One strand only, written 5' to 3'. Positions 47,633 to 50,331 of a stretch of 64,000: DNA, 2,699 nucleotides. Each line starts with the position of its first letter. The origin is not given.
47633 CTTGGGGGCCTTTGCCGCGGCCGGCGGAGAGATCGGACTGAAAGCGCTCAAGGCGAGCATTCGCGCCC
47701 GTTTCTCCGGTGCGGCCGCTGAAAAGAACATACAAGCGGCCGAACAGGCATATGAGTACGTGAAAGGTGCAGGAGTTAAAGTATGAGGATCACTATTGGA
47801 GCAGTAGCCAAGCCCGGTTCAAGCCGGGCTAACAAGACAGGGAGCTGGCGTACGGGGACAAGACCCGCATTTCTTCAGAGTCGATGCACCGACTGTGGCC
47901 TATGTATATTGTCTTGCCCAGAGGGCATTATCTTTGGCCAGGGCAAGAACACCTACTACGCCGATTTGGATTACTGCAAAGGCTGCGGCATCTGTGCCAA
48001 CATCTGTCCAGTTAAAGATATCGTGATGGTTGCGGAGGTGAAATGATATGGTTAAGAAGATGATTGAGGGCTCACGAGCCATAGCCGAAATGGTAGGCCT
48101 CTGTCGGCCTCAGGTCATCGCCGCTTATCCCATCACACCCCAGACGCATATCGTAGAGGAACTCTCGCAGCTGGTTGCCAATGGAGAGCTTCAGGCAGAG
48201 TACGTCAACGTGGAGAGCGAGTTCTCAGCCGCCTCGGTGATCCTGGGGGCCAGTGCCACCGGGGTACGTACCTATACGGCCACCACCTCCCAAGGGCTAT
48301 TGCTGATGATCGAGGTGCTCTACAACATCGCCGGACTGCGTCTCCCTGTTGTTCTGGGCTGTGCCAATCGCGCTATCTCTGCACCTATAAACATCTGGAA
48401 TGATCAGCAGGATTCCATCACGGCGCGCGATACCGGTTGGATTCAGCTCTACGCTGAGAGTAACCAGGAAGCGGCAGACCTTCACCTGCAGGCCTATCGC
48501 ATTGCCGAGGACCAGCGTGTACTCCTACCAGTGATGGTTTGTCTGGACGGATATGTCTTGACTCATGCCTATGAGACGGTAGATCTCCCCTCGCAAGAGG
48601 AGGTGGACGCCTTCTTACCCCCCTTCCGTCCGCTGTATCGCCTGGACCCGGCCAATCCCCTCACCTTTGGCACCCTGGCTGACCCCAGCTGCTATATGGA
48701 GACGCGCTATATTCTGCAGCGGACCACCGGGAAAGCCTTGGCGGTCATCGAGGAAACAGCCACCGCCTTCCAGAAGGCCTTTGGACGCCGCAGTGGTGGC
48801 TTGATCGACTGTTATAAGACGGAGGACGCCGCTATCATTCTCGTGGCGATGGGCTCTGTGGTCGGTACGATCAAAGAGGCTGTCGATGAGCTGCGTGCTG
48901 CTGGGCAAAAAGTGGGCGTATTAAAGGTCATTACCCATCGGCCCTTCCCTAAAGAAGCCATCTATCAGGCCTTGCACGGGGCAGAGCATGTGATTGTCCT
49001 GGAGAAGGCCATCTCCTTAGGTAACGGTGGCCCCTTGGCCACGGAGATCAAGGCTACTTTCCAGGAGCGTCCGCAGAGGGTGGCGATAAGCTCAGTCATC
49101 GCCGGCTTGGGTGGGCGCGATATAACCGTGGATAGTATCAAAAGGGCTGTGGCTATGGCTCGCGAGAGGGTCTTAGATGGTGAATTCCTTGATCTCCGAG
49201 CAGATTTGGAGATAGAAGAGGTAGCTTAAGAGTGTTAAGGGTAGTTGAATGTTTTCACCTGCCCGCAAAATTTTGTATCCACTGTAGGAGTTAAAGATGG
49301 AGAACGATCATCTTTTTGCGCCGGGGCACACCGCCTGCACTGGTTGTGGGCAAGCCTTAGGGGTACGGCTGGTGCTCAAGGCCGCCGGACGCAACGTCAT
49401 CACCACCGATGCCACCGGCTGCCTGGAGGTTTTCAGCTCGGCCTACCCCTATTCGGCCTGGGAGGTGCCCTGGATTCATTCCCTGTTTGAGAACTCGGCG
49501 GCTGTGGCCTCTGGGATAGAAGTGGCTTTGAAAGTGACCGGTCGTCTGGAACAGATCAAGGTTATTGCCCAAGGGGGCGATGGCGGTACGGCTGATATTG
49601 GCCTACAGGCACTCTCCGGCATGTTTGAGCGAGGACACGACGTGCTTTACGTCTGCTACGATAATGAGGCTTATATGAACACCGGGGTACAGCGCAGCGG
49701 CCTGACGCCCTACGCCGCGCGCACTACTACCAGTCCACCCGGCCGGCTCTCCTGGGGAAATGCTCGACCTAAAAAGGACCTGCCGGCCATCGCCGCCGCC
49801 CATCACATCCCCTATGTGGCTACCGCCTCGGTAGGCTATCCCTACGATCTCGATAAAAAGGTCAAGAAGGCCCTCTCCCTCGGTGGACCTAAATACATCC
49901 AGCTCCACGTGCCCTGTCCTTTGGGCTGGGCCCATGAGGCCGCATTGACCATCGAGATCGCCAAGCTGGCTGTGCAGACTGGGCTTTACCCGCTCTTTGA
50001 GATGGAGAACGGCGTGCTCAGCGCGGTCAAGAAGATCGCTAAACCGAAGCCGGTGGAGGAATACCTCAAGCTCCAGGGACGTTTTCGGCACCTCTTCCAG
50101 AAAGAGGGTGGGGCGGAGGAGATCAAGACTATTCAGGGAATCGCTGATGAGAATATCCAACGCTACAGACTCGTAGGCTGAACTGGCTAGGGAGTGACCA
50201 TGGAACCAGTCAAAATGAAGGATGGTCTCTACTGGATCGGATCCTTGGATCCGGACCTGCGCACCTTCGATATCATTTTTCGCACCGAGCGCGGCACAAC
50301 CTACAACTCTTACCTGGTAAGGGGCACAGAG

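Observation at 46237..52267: Encapsulin shell gene separated by porGDAB and a flavodiiron gene from its likely cargo, a tandem-domain ferritin-like protein with a targeting peptide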

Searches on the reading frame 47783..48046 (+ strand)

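Call 3: search_protein_families(library=pfam, proteins=[window:47783-48046:+], max_evalue=0.01)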
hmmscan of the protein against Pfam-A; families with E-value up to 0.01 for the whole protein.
window:47783-48046:+ (87 aa): 14 families
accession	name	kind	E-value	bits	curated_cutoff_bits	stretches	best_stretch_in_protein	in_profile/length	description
PF12838.12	Fer4_7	-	2.9e-12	47.3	27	2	34-78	1-51/52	4Fe-4S dicluster domain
PF00037.32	Fer4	-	5.4e-12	45.4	21.1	2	59-78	2-21/24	4Fe-4S binding domain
PF12837.12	Fer4_6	-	3e-11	43.1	25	2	28-50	2-24/24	4Fe-4S binding domain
PF14697.11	Fer4_21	-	5.3e-11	42.9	35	1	32-81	5-57/59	4Fe-4S dicluster domain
PF12797.12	Fer4_2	-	6.1e-10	38.8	24.5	2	27-47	2-22/22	4Fe-4S binding domain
PF13187.11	Fer4_9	-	3.5e-09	37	27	2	34-78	1-50/52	4Fe-4S dicluster domain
PF13237.11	Fer4_10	-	3e-08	33.9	25.5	2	32-76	6-53/53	4Fe-4S dicluster domain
PF12800.12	Fer4_4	-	5.7e-08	32.9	24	2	33-48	2-17/17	4Fe-4S binding domain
PF13484.11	Fer4_16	-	4.2e-06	27.9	30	1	34-53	1-20/66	4Fe-4S double cluster binding domain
PF25160.1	LdpA_Fe-S-bd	-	4.4e-06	26.8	27.6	1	63-83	26-46/49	LdpA Fe-S cluster-binding domain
PF13183.11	Fer4_8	-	5.4e-06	27.3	27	1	28-49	47-68/68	4Fe-4S dicluster domain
PF12798.12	Fer4_3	-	6.4e-06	27.1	27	1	35-49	1-15/15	4Fe-4S binding domain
PF13534.11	Fer4_17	-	0.00035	21.5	22.2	0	32-49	43-60/61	4Fe-4S dicluster domain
PF13459.11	Fer4_15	-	0.0049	18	22.4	0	61-76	4-19/66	4Fe-4S single cluster domain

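Call 4: search_protein_families(library=ncbifam, proteins=[window:47783-48046:+], max_evalue=0.01)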
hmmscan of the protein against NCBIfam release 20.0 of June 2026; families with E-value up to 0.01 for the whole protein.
window:47783-48046:+ (87 aa): 74 families (the best 25 are shown)
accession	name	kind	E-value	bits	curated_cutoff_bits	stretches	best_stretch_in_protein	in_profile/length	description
NF040684.1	PorD_Arch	equivalog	3.1e-29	100.9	120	1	5-85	5-84/85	pyruvate synthase subunit PorD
TIGR02179.1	PorD_KorD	subfamily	5.6e-26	90.5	60.05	1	9-85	2-77/78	2-oxoacid:acceptor oxidoreductase, delta subunit, pyruvate/2-ketoisovalerate family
NF007203.0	PRK09624.1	equivalog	5.3e-25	87.7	171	1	3-87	21-105/105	pyuvate ferredoxin oxidoreductase subunit delta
NF045790.1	OxalOxreddelta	equivalog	5.6e-19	68.4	230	1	17-86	245-312/316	oxalate oxidoreductase subunit delta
NF007202.0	PRK09623.1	equivalog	7.9e-18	64.7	166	1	12-87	31-105/105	3-methyl-2-oxobutanoate dehydrogenase subunit delta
NF007204.0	PRK09625.1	equivalog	8.3e-14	51.7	125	1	13-83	40-111/133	pyruvate flavodoxin oxidoreductase subunit delta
NF045763.1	PhenlGlyoxDHPadF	equivalog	1.1e-12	48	150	1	18-80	17-77/78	NADH-dependent phenylglyoxylate dehydrogenase subunit delta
TIGR02700.1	flavo_MJ0208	hypoth_equivalog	6.3e-10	38.7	251.35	1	23-85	138-199/234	dihydromethanopterin reductase (acceptor)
NF058577.1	FdxA_fam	equivalog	1.7e-09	37.7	65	1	32-78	6-51/52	4Fe-4S ferredoxin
NF040864.1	HgcB_ferredoxin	equivalog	2.1e-09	37.1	99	1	30-82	11-63/93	mercury methylation ferredoxin HgcB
TIGR01944.1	rnfB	subfamily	3.9e-09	36.3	68.7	1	32-85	112-165/190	RnfABCDGE type electron transport complex subunit B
NF038196.1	ferrodoxin_EFR1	subfamily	4.8e-09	36.6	75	2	55-84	177-205/242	EFR1 family ferrodoxin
NF005415.0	PRK06991.1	equivalog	1.8e-08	34.4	281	1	32-84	84-136/284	electron transport complex subunit RsxB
NF009410.0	PRK12771.1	subfamily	3.9e-08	32.3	516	1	34-85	513-565/566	NAD(P)-binding protein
NF003475.0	PRK05113.1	equivalog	4.6e-08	33.1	203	1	30-83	109-163/190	electron transport complex subunit RsxB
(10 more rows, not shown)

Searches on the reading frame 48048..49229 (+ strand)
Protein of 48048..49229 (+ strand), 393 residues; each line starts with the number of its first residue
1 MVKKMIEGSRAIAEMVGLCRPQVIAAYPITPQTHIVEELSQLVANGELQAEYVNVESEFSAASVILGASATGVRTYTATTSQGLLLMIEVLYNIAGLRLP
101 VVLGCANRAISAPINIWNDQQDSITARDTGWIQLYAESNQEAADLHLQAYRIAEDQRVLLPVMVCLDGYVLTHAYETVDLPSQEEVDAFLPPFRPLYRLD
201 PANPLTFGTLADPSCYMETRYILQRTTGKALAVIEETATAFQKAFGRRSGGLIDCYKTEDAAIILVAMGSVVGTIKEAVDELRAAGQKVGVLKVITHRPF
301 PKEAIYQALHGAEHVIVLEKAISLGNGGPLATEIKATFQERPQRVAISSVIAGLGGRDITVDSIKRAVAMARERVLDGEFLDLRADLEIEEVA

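Call 3: search_protein_families(library=pfam, proteins=[window:48048-49229:+], max_evalue=0.01)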
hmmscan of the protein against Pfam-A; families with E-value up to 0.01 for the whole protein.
window:48048-49229:+ (393 aa): 4 families
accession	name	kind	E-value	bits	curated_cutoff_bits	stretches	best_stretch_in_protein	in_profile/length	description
PF01855.24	POR_N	-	1.2e-72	244.8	27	1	19-236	6-228/231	Pyruvate flavodoxin/ferredoxin oxidoreductase, thiamine diP-bdg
PF17147.9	PFOR_II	-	1.1e-31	109.7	27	1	261-364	1-102/102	Pyruvate:ferredoxin oxidoreductase core domain II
PF02780.25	Transketolase_C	-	6.9e-09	36.1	25.9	1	259-345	8-99/124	Transketolase, C-terminal domain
PF22613.1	Transketolase_C_1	-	0.0083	16.8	27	0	259-322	10-77/113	Transketolase-like TK C-terminal domain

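Call 4: search_protein_families(library=ncbifam, proteins=[window:48048-49229:+], max_evalue=0.01)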
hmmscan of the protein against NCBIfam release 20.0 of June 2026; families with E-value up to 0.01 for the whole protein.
window:48048-49229:+ (393 aa): 16 families
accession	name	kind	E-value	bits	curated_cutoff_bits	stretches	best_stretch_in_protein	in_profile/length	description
NF040682.1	PorA_Arch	equivalog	4.6e-161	536.1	550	1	2-383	2-385/387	pyruvate synthase subunit PorA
NF006233.0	PRK08367.1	equivalog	1.2e-132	442.5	625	1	2-380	3-381/394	pyruvate ferredoxin oxidoreductase subunit alpha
NF006232.0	PRK08366.1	equivalog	4.3e-109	364.7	646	1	1-382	5-384/394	2-ketoisovalerate ferredoxin oxidoreductase subunit alpha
NF045764.1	PhenlGlyoxDHPadG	equivalog_domain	2.3e-97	326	700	1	6-380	5-387/398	NADH-dependent phenylglyoxylate dehydrogenase subunit alpha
NF007201.0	PRK09622.1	equivalog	8.7e-90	301.5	590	1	8-379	15-386/405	2-oxoacid:ferredoxin oxidoreductase subunit alpha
NF045791.1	OxalOxredalpha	equivalog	5.7e-84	282.5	500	1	2-370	3-374/395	oxalate oxidoreductase subunit alpha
TIGR02176.1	pyruv_ox_red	equivalog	5.1e-54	183.6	911.35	1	4-365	2-372/1167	pyruvate:ferredoxin (flavodoxin) oxidoreductase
NF005507.0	PRK07119.1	subfamily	5.9e-38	130.6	399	2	2-185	3-187/352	3-methyl-2-oxobutanoate dehydrogenase subunit VorB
NF006412.0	PRK08659.1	equivalog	6.4e-37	127.6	411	2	4-188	6-191/378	2-oxoacid:acceptor oxidoreductase subunit alpha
TIGR03710.1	OAFO_sf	subfamily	3e-29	102.1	482.75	2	5-187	195-378/561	2-oxoacid:acceptor oxidoreductase subunit alpha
NF007206.0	PRK09627.1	equivalog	6.2e-25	87.9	579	2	13-188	13-189/375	2-oxoglutarate synthase subunit alpha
NF041170.1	Oxoac_fdxalpha_Archa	equivalog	3.3e-20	72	800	2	254-369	513-620/636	2-oxoacid:ferredoxin oxidoreductase subunit alpha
TIGR03336.1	IOR_alpha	equivalog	2e-12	46.2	650.9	1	3-180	2-174/595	indolepyruvate ferredoxin oxidoreductase subunit alpha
NF004559.0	PRK05899.2-5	equivalog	0.00013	20.4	488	1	225-343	473-584/627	transketolase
NF004556.0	PRK05899.2-2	equivalog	0.0017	16.7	575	1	250-335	510-594/639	transketolase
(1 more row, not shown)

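Call 43: find_homologous_proteins(query=window:48048-49229:+, max_evalue=1e-60)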
Query window:48048-49229:+ (393 aa): 8000 proteins with E <= 1e-60 among 8000 candidates; the best 120 are listed.
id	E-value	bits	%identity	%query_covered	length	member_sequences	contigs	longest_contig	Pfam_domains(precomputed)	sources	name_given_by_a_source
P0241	9.8e-253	855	100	100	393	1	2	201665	PF01855.25,PF17147.10,PF02780.26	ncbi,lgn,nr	ncbi:MAG: pyruvate ferredoxin oxidoreductase [Chloroflexi bacterium]|nr:pyruvate ferredoxin oxidored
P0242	5.1e-174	596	68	100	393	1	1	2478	PF01855.25,PF17147.10,PF02780.26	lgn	-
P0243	4.2e-173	593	67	100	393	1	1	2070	PF01855.25,PF17147.10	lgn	-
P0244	2.4e-172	591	66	100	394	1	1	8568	PF01855.25,PF17147.10,PF02780.26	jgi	-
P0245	7.6e-172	589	66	100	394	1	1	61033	PF01855.25,PF17147.10,PF02780.26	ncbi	ncbi:transketolase C-terminal domain-containing protein [Chloroflexota bacterium]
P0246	8.7e-172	589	66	100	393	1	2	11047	PF01855.25,PF17147.10,PF02780.26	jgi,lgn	jgi:pyruvate ferredoxin oxidoreductase alpha subunit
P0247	8.7e-172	589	66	100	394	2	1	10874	PF01855.25,PF17147.10,PF02780.26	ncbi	ncbi:transketolase C-terminal domain-containing protein [Chloroflexota bacterium]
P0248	1.2e-169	582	65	100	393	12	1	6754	PF01855.25,PF17147.10,PF02780.26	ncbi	ncbi:MAG: pyruvate ferredoxin oxidoreductase [Dehalococcoidia bacterium]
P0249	1.4e-169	582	66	100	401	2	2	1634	PF01855.25,PF17147.10,PF02780.26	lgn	-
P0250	5.4e-169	580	65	100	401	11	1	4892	PF01855.25,PF17147.10,PF02780.26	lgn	-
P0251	8.5e-169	579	64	100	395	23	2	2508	PF01855.25,PF17147.10,PF02780.26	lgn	-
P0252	1.1e-168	579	66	100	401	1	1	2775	PF01855.25,PF17147.10,PF02780.26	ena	-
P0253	5.0e-167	573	64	100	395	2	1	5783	PF01855.25,PF17147.10,PF02780.26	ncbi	-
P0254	2.3e-166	571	65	99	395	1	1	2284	PF01855.25,PF17147.10,PF02780.26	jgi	jgi:pyruvate ferredoxin oxidoreductase alpha subunit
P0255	2.5e-166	571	65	100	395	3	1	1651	PF01855.25,PF17147.10,PF02780.26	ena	-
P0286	5.7e-161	553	64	99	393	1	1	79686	PF01855.25,PF17147.10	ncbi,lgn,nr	ncbi:MAG: pyruvate ferredoxin oxidoreductase [Chloroflexi bacterium]|nr:pyruvate ferredoxin oxidored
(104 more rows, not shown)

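Call 44: find_encoding_contigs(protein=P0245, flank=7000, max_places=1)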
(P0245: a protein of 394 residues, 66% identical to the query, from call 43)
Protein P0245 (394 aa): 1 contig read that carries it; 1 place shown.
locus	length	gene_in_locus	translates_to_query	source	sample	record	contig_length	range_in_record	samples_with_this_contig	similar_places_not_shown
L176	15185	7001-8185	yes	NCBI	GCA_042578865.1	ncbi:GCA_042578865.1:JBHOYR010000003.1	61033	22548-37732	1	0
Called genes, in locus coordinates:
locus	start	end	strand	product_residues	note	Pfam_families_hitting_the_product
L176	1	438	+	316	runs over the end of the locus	-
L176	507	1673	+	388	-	PF02771:Acyl-CoA_dh_N, PF02770:Acyl-CoA_dh_M, PF00441:Acyl-CoA_dh_1, PF08028:Acyl-CoA_dh_2, PF21343:ACAD9-ACADV_C (weak)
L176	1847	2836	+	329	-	PF00753:Lactamase_B, PF19583:ODP (weak), PF23023:Anti-Pycsar_Apyc1 (faint)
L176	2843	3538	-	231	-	-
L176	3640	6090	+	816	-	PF00133:tRNA-synt_1, PF09334:tRNA-synt_1g, PF13603:tRNA-synt_1_2, PF00133:tRNA-synt_1, PF08264:Anticodon_1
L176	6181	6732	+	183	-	PF01558:POR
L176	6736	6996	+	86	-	PF12838:Fer4_7 (faint), PF13187:Fer4_9 (faint), PF14697:Fer4_21 (faint), PF12837:Fer4_6 (faint), PF00037:Fer4 (faint)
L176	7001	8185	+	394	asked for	PF01855:POR_N, PF02780:Transketolase_C (weak), PF17147:PFOR_II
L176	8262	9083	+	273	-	PF02775:TPP_enzyme_C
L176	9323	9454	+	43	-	-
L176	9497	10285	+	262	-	PF01026:TatD_DNase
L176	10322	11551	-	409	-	PF06245:DUF1015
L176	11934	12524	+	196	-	PF20362:DUF6657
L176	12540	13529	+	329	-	PF00025:Arf (weak), PF01926:MMR_HSR1, PF02421:FeoB_N (weak), PF02824:TGS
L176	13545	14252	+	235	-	-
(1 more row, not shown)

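Call 45: find_encoding_contigs(protein=P0246, flank=7000, max_places=1)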
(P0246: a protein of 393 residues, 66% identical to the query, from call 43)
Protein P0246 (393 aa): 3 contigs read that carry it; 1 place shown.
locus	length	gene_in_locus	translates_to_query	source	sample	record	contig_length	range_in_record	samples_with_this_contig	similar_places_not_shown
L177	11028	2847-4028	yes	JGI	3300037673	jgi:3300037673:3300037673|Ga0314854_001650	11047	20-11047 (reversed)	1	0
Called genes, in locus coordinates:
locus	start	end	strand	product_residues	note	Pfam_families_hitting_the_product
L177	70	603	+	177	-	PF07992:Pyr_redox_2, PF13738:Pyr_redox_3, PF00070:Pyr_redox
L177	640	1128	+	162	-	PF02915:Rubrerythrin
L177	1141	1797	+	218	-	PF02525:Flavodoxin_2, PF03358:FMN_red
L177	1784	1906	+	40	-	PF06397:Desulfoferrod_N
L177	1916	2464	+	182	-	PF01558:POR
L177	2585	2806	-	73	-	-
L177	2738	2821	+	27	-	-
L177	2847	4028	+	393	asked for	PF01855:POR_N, PF02780:Transketolase_C, PF17147:PFOR_II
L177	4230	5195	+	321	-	PF02775:TPP_enzyme_C, PF00173:Cyt-b5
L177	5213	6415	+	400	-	PF00266:Aminotran_5, PF01041:DegT_DnrJ_EryC1 (weak), PF01212:Beta_elim_lyase (weak)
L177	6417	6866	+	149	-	PF01592:NifU_N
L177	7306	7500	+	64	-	PF01206:TusA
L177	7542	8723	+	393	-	PF00753:Lactamase_B (weak), PF19583:ODP, PF00258:Flavodoxin_1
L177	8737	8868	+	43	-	PF23458:DUF7130 (weak), PF21349:RUBY_RBDX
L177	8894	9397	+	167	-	PF02915:Rubrerythrin, PF21349:RUBY_RBDX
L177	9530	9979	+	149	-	PF05067:Mn_catalase (faint), PF05974:DUF892 (faint), PF00210:Ferritin, PF02915:Rubrerythrin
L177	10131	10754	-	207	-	-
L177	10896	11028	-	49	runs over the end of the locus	?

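Call 46: find_encoding_contigs(protein=P0286, flank=7000, max_places=1)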
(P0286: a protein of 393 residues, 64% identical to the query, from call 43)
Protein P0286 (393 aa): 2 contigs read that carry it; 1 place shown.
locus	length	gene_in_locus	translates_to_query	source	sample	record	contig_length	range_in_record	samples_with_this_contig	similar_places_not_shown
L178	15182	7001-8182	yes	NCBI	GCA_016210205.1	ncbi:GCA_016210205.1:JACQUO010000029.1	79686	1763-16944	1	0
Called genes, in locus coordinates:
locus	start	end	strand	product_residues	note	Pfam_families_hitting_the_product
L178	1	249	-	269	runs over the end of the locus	PF00561:Abhydrolase_1, PF12146:Hydrolase_4, PF12697:Abhydrolase_6, PF03096:Ndr (weak)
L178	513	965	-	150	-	PF09828:ChrB_C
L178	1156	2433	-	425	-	PF07690:MFS_1, PF12832:MFS_1_like, PF00083:Sugar_tr (faint), PF07690:MFS_1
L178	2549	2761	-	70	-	-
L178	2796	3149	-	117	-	PF03551:PadR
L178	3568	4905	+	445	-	PF10396:TrmE_N, PF12631:MnmE_helical, PF01926:MMR_HSR1, PF02421:FeoB_N (faint)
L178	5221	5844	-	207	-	PF02525:Flavodoxin_2, PF03358:FMN_red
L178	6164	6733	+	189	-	PF01558:POR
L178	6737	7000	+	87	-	PF12797:Fer4_2 (faint), PF12837:Fer4_6 (faint), PF13237:Fer4_10 (faint), PF14697:Fer4_21, PF00037:Fer4 (faint), PF12838:Fer4_7 (weak)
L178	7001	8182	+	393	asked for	PF01855:POR_N, PF17147:PFOR_II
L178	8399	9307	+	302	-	PF02775:TPP_enzyme_C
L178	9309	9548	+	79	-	PF00173:Cyt-b5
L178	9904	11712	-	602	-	PF02463:SMC_N (faint), PF11398:DUF2813 (faint), PF13175:AAA_15, PF13304:AAA_21 (weak), PF20469:OLD-like_TOPRIM (weak)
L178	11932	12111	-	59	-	PF07927:HicA_toxin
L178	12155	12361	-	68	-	PF15919:HicB_lk_antitox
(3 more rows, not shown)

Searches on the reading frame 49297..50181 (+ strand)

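Call 3: search_protein_families(library=pfam, proteins=[window:49297-50181:+], max_evalue=0.01)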
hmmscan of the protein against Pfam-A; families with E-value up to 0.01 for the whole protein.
window:49297-50181:+ (294 aa): 1 family
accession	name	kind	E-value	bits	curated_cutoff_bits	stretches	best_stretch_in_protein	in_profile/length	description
PF02775.26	TPP_enzyme_C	-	2.7e-20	73.1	21.9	1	40-202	2-150/151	Thiamine pyrophosphate enzyme, C-terminal TPP binding domain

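Call 4: search_protein_families(library=ncbifam, proteins=[window:49297-50181:+], max_evalue=0.01)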
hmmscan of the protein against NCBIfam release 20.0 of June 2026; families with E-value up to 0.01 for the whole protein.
window:49297-50181:+ (294 aa): 11 families
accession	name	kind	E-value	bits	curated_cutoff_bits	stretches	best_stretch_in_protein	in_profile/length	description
NF008819.1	PRK11865.1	equivalog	3e-124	414.1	405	1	3-291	10-297/300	pyruvate synthase subunit PorB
NF008818.0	PRK11864.1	subfamily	7.5e-106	353.6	405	1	4-286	11-288/300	3-methyl-2-oxobutanoate dehydrogenase subunit beta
NF045792.1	OxalOxredbeta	equivalog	5.5e-90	301.5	590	1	3-288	13-301/311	oxalate oxidoreductase subunit beta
NF045766.1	PhenlGlyoxDHPadI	equivalog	1.5e-65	221.7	700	1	3-286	148-429/443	NADH-dependent phenylglyoxylate dehydrogenase subunit beta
TIGR02176.1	pyruv_ox_red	equivalog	2.1e-22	78.9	911.35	2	91-273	958-1143/1167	pyruvate:ferredoxin (flavodoxin) oxidoreductase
NF008820.0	PRK11866.1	equivalog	3.3e-11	43.1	402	1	32-207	42-201/287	2-oxoacid ferredoxin oxidoreductase subunit beta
TIGR02177.1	PorB_KorB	subfamily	2.5e-10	40.3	261.9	1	55-208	46-188/286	2-oxoacid:acceptor oxidoreductase, beta subunit, pyruvate/2-ketoisovalerate family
NF007207.0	PRK09628.1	equivalog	3.2e-08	33.6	364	1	14-210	19-205/277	2-oxoglutarate ferredoxin oxidoreductase subunit beta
NF041171.1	Oxoac_fdxbeta_Archa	equivalog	4.2e-06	26.3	423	1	56-208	49-190/296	2-oxoacid:ferredoxin oxidoreductase subunit beta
NF008821.0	PRK11869.1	equivalog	1.8e-05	23.7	438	1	72-208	70-201/286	2-oxoacid ferredoxin oxidoreductase subunit beta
NF006122.0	PRK08266.1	subfamily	0.00014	20.5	571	1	71-206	405-525/543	hypothetical protein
